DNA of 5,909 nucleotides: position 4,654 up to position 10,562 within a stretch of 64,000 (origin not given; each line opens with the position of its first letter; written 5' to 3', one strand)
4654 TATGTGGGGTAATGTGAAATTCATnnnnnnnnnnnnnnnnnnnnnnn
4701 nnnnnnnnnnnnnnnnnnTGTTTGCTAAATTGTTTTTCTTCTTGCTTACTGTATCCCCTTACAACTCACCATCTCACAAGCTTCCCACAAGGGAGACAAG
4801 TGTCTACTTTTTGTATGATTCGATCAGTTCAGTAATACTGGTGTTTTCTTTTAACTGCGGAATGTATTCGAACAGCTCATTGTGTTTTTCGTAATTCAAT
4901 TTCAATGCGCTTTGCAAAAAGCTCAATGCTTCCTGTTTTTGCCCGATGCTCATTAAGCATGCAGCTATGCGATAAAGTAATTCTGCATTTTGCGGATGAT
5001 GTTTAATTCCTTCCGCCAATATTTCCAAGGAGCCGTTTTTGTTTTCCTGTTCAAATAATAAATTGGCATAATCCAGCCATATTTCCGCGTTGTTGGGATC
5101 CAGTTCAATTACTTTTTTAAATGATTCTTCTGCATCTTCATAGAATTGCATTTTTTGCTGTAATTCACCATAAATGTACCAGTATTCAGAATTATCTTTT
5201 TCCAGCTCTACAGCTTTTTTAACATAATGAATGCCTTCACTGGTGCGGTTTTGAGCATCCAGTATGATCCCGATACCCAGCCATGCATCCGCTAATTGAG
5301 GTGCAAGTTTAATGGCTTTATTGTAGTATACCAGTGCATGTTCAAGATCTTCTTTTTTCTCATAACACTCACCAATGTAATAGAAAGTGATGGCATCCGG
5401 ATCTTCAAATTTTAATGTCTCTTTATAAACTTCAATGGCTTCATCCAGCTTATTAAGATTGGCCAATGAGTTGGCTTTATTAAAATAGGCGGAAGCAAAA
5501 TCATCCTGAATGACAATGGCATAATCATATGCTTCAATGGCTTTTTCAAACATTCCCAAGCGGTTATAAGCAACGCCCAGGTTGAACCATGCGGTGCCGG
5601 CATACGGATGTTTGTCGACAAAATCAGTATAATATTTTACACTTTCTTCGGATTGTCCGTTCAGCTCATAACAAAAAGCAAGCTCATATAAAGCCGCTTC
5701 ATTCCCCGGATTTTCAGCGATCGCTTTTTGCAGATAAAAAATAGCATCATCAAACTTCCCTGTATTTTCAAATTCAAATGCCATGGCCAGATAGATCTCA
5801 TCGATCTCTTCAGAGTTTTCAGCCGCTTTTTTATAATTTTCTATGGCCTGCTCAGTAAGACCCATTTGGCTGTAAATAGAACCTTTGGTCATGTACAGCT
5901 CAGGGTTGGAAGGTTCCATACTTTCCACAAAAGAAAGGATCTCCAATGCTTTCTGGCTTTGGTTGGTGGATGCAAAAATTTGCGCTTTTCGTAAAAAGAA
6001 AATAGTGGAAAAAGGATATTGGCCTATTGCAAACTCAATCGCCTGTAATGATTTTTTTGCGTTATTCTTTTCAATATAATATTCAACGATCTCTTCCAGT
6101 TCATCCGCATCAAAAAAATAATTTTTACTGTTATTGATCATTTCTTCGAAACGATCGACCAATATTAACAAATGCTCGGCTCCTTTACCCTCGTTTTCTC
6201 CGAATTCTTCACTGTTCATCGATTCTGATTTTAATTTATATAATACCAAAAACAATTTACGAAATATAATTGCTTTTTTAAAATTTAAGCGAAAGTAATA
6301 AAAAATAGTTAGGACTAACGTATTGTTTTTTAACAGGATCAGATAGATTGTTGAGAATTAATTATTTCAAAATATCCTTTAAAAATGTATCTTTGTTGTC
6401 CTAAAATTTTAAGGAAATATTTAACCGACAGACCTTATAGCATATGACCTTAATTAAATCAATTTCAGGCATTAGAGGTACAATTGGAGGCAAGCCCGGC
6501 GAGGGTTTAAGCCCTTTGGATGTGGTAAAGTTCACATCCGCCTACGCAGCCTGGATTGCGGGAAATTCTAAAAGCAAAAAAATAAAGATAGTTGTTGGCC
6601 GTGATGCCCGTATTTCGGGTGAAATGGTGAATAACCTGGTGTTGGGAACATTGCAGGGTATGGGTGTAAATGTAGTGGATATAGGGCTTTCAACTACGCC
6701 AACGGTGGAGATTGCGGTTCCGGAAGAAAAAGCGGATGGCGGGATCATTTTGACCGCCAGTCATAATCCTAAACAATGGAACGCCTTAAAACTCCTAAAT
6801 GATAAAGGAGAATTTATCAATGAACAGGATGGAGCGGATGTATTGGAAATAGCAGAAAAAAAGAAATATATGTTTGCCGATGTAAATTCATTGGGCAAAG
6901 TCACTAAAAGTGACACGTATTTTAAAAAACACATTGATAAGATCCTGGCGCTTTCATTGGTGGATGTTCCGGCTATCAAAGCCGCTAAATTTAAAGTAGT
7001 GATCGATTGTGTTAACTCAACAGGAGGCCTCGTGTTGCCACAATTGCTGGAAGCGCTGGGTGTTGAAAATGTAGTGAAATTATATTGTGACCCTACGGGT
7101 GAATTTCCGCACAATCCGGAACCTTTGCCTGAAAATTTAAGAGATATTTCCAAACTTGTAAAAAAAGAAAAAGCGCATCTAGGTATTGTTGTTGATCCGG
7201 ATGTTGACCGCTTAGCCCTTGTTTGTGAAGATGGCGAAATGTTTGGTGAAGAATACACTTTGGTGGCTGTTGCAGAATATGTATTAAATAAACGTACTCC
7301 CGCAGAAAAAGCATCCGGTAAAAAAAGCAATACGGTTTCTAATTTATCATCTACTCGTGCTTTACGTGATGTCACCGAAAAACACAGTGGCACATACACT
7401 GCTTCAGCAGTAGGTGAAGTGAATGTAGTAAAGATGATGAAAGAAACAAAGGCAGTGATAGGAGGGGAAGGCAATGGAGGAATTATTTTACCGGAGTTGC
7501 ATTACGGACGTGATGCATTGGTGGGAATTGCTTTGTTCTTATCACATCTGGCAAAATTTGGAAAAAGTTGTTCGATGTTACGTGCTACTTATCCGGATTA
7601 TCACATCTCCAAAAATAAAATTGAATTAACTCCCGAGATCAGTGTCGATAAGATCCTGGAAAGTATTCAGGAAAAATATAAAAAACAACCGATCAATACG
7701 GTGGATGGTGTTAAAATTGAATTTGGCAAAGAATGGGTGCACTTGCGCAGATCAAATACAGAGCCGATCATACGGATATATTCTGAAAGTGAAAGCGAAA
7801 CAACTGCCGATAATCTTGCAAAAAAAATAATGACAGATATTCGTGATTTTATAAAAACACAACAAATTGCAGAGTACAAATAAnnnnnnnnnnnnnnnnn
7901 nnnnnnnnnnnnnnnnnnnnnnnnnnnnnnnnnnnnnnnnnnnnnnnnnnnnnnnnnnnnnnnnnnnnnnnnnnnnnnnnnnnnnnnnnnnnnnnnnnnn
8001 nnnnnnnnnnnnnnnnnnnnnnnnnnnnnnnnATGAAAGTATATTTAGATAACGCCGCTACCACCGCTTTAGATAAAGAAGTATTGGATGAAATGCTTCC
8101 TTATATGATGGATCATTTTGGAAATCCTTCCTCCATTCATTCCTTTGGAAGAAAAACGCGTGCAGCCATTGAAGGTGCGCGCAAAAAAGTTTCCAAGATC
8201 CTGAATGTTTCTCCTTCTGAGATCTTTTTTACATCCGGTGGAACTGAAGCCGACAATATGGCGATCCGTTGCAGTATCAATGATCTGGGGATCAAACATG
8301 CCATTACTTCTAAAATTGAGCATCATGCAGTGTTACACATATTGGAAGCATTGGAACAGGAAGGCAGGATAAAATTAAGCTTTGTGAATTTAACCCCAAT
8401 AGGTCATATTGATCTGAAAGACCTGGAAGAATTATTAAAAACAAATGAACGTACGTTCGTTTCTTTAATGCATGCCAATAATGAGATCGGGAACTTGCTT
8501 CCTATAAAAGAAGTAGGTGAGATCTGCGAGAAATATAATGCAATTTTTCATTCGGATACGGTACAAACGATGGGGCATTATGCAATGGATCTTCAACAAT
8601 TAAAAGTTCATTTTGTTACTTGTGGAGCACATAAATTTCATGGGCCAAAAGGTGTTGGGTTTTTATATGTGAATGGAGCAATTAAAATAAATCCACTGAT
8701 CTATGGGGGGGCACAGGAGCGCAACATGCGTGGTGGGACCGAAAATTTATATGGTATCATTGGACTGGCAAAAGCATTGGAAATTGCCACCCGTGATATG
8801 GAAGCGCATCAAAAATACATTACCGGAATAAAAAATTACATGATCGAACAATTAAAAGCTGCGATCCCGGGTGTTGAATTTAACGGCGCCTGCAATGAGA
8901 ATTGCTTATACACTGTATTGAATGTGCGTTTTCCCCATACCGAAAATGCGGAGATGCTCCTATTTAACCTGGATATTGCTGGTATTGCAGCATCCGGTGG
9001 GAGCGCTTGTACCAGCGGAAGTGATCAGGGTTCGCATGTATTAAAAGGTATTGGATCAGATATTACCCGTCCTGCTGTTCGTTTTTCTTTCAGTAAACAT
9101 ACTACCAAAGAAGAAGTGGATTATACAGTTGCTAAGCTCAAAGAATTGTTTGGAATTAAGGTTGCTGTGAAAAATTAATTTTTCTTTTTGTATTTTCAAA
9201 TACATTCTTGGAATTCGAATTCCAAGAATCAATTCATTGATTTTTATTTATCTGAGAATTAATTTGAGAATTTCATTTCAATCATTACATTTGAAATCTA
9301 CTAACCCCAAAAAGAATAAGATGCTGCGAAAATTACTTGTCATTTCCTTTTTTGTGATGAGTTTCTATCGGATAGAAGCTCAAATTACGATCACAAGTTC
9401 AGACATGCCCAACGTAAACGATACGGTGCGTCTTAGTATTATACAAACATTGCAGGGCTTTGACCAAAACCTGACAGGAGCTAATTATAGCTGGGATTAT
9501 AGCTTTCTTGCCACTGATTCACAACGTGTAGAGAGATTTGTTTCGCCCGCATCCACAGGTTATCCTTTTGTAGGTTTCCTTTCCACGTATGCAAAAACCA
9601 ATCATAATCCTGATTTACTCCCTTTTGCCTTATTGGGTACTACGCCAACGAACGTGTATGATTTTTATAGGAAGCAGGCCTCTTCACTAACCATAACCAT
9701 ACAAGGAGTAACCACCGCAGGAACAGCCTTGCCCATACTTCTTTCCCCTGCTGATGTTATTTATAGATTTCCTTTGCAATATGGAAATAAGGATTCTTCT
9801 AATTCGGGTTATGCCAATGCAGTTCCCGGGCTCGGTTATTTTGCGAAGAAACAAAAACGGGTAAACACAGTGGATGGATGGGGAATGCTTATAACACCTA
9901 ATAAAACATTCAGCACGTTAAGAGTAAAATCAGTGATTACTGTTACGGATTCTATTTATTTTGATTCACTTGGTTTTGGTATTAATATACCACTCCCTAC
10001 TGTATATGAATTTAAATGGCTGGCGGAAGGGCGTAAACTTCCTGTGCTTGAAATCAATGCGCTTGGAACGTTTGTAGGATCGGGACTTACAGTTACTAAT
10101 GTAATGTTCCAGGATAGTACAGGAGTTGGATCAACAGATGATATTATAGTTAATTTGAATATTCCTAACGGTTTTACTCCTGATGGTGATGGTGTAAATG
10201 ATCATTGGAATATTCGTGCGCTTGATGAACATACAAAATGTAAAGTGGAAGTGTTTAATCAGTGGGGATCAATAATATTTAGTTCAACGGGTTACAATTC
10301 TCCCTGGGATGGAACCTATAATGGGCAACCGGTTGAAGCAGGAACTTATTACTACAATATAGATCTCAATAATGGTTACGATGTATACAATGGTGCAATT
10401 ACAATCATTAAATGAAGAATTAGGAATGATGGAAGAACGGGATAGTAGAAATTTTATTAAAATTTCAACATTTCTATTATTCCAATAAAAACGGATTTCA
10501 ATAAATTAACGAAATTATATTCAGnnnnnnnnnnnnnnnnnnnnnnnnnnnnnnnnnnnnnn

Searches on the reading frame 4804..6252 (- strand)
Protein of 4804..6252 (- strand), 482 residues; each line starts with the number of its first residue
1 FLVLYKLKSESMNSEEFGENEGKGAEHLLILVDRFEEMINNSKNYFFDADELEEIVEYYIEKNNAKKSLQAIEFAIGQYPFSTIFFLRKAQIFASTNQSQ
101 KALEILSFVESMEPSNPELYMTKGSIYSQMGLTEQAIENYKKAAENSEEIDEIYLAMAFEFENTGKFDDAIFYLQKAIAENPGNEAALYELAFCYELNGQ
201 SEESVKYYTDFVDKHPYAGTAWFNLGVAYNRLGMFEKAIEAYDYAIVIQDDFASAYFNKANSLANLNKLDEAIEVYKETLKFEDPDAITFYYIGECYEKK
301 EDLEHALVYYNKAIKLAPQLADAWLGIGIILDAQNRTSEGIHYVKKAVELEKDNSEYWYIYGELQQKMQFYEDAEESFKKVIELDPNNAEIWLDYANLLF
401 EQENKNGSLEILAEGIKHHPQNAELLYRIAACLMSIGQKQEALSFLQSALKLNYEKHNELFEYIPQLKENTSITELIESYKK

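Call 38: search_protein_families(library=pfam, proteins=[window:4804-6252:-], max_evalue=0.00001)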
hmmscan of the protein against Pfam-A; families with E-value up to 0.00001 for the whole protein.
window:4804-6252:- (482 aa): 23 families
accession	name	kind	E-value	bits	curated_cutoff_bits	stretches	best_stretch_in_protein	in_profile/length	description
PF00515.34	TPR_1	-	4.4e-52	172.3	27.8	2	221-250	3-32/34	Tetratricopeptide repeat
PF07719.23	TPR_2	-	1.1e-49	162.9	27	0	289-319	3-33/34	Tetratricopeptide repeat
PF13431.12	TPR_17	-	1e-42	141.2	24.4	1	174-204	2-32/34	Tetratricopeptide repeat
PF13181.12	TPR_8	-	2.7e-41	136.6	25.7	0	118-146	2-30/34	Tetratricopeptide repeat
PF13432.12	TPR_16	-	1.8e-38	131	32.7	1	198-247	10-59/65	Tetratricopeptide repeat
PF14559.12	TPR_19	-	9.5e-38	128.8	25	2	165-206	5-46/68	Tetratricopeptide repeat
PF13428.12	TPR_14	-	9.3e-35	116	23.5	0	152-192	2-42/44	Tetratricopeptide repeat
PF13414.12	TPR_11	-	1.9e-27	95.1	26.8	0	299-331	6-38/42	TPR repeat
PF13174.12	TPR_6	-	6e-26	89.7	26.3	0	187-216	2-31/33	Tetratricopeptide repeat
PF13424.12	TPR_12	-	1.2e-25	90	30.1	0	252-318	2-76/77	Tetratricopeptide repeat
PF23914.1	TPR_CcmH_CycH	-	2.1e-23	83.3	42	1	351-453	46-151/158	Cytochrome c-type biogenesis protein H TPR domain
PF13371.12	TPR_9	-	1e-19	70.7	35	0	92-150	4-62/73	Tetratricopeptide repeat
PF12895.13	ANAPC3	-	1.5e-17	64.1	27.2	0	164-242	2-79/82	Anaphase-promoting complex, cyclosome, subunit 3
PF13176.12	TPR_7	-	1.6e-17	62.5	27.9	0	221-243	1-23/36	Tetratricopeptide repeat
PF13429.12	TPR_15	-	4.2e-14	53.1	26.2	1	337-453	129-244/280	Tetratricopeptide repeat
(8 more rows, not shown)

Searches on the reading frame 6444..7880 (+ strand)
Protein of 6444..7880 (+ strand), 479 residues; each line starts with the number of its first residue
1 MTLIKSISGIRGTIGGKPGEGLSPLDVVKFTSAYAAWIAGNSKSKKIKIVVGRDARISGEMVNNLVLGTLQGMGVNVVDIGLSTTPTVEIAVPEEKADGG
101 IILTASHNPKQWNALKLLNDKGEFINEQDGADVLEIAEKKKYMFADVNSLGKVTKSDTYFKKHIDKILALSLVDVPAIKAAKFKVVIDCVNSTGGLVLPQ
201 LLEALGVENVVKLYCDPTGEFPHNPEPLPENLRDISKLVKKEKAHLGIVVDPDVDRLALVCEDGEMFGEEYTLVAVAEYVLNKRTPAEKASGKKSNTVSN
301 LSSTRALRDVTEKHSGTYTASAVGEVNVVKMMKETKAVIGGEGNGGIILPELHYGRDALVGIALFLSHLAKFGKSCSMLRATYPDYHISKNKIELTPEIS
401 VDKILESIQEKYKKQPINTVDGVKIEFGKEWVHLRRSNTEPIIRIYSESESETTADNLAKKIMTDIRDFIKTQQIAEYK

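Call 38: search_protein_families(library=pfam, proteins=[window:6444-7880:+], max_evalue=0.00001)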
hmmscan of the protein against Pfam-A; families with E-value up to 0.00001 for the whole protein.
window:6444-7880:+ (479 aa): 4 families
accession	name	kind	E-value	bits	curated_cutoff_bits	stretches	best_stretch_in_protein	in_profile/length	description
PF02878.22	PGM_PMM_I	-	7.3e-30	103.9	22.5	1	8-141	7-135/138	Phosphoglucomutase/phosphomannomutase, alpha/beta/alpha domain I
PF02879.22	PGM_PMM_II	-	4.8e-26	91.7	29.3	1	172-264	10-103/103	Phosphoglucomutase/phosphomannomutase, alpha/beta/alpha domain II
PF02880.22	PGM_PMM_III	-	2.9e-18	66.5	20.7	1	272-384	5-113/115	Phosphoglucomutase/phosphomannomutase, alpha/beta/alpha domain III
PF00408.26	PGM_PMM_IV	-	1.2e-07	32.1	23.1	1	406-463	13-66/68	Phosphoglucomutase/phosphomannomutase, C-terminal domain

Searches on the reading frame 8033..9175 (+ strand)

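Call 38: search_protein_families(library=pfam, proteins=[window:8033-9175:+], max_evalue=0.00001)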
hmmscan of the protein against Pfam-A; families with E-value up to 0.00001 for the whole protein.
window:8033-9175:+ (381 aa): 1 family
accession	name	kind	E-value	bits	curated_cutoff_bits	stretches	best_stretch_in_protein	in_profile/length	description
PF00266.25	Aminotran_5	-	1.8e-77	261.3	21.5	1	3-364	1-370/371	Aminotransferase class-V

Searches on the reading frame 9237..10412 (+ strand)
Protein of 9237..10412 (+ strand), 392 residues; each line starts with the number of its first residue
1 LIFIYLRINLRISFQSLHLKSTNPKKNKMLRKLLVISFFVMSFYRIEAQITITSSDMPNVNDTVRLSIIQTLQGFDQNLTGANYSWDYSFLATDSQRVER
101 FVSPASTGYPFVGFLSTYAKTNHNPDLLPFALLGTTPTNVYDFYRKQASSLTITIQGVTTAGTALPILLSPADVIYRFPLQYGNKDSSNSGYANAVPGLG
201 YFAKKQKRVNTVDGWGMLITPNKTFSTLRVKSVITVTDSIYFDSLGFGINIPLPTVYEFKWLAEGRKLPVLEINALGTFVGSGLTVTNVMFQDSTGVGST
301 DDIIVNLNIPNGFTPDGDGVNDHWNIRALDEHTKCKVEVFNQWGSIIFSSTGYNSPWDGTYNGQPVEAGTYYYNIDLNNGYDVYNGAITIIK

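Call 38: search_protein_families(library=pfam, proteins=[window:9237-10412:+], max_evalue=0.00001)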
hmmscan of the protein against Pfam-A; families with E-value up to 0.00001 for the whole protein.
window:9237-10412:+ (392 aa): 1 family
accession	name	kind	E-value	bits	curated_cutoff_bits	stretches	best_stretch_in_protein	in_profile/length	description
PF13585.12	CHU_C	-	4.9e-22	78.3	27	1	308-390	2-86/86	CHU_C Type IX secretion signal domain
